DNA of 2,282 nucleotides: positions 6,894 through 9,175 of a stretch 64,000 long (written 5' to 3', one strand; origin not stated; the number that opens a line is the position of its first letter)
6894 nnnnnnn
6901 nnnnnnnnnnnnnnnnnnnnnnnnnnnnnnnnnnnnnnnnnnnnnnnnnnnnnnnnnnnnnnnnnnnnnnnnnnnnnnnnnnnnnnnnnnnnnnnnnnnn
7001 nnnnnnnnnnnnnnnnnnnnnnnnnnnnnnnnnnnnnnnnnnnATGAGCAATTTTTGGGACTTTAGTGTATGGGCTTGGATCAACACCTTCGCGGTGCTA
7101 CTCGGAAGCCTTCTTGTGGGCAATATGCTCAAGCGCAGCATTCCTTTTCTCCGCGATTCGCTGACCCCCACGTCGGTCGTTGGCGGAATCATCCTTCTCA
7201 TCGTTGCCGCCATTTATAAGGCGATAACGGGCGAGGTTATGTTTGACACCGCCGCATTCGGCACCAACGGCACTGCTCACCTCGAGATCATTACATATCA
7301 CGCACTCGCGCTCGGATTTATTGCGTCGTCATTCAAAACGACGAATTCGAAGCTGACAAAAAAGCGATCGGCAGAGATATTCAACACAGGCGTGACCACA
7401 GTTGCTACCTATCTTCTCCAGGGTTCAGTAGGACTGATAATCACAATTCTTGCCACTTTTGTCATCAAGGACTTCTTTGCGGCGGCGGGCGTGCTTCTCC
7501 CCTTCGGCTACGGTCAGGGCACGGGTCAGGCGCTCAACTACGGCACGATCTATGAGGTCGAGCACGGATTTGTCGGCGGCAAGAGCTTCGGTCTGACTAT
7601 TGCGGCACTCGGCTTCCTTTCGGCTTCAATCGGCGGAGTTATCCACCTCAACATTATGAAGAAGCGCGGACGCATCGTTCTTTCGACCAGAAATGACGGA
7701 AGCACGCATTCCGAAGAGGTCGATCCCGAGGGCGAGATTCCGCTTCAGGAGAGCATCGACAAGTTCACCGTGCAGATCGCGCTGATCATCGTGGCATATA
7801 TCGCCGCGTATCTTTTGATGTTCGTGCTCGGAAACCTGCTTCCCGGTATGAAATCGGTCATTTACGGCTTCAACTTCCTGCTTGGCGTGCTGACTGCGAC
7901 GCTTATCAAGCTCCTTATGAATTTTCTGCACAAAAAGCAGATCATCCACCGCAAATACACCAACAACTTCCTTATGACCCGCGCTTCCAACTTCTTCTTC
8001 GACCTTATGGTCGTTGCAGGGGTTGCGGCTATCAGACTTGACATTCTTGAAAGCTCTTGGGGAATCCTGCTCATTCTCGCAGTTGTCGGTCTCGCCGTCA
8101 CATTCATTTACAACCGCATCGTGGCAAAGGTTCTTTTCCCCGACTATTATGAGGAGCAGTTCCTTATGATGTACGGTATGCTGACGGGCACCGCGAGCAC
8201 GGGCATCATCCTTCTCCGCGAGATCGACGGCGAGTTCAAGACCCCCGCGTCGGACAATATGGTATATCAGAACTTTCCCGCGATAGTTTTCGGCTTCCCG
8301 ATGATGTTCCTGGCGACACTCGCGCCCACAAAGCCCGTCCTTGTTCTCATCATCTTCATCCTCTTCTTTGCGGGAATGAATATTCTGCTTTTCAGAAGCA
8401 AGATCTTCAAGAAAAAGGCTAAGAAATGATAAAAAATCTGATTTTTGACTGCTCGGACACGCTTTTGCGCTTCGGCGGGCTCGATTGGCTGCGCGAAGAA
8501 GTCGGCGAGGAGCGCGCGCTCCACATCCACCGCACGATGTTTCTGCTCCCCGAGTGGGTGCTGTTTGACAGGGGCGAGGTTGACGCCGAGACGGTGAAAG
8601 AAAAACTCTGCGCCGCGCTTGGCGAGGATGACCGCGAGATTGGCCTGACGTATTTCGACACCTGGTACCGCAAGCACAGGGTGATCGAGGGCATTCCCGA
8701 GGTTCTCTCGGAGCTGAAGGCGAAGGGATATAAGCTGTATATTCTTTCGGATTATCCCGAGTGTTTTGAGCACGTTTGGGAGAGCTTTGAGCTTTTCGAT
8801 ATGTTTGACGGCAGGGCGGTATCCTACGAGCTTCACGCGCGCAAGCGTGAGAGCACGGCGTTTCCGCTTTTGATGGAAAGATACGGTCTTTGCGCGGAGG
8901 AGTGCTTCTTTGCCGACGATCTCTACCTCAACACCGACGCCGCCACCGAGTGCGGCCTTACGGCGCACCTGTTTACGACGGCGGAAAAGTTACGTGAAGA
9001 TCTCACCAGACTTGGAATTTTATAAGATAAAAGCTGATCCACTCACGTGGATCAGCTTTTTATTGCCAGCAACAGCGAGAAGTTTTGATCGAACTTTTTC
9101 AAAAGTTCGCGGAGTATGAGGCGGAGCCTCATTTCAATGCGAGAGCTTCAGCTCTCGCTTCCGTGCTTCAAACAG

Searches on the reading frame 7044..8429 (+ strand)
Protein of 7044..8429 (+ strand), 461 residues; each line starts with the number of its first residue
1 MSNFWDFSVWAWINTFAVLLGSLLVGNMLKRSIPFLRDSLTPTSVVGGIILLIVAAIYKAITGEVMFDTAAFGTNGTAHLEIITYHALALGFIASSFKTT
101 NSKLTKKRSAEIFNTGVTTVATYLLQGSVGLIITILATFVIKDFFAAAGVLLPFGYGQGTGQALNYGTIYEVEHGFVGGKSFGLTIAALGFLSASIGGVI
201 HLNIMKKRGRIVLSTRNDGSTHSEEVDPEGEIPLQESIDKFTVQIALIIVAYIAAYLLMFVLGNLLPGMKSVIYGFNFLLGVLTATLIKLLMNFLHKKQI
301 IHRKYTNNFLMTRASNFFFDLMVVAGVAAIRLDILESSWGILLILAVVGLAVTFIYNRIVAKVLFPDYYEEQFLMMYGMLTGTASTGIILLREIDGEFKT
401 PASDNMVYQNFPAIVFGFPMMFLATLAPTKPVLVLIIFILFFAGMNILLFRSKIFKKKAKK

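Call 73: search_protein_families(library=pfam, proteins=[window:7044-8429:+], max_evalue=0.001)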
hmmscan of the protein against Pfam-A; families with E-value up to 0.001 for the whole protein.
window:7044-8429:+ (461 aa): 1 family
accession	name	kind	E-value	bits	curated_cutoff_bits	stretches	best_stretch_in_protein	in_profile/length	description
PF03616.19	Glt_symporter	-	0.0007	18.9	26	0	13-360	6-326/368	Sodium/glutamate symporter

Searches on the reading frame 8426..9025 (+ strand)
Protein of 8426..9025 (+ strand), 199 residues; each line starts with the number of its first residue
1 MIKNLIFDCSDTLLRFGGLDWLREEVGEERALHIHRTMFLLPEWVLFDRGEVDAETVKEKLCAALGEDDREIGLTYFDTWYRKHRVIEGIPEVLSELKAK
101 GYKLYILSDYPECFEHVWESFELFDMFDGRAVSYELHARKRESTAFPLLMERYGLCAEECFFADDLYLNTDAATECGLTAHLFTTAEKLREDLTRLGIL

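Call 48: find_encoding_contigs(protein=window:8426-9025:+, flank=3000, max_places=10)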
Protein window:8426-9025:+ (199 aa): no gene with exactly this product is on record in the collection.
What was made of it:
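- Tried and rejected: Exact-protein look-up of the HAD gene: not on record (call 48).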

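Call 73: search_protein_families(library=pfam, proteins=[window:8426-9025:+], max_evalue=0.001)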
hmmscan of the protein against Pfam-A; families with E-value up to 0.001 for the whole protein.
window:8426-9025:+ (199 aa): 2 families
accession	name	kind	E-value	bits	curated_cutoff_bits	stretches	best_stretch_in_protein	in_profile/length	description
PF00702.32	Hydrolase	-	1e-08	36.3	26.4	1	2-173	1-187/191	haloacid dehalogenase-like hydrolase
PF13419.12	HAD_2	-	1.9e-06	28.6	23.8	1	83-179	77-174/178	Haloacid dehalogenase-like hydrolase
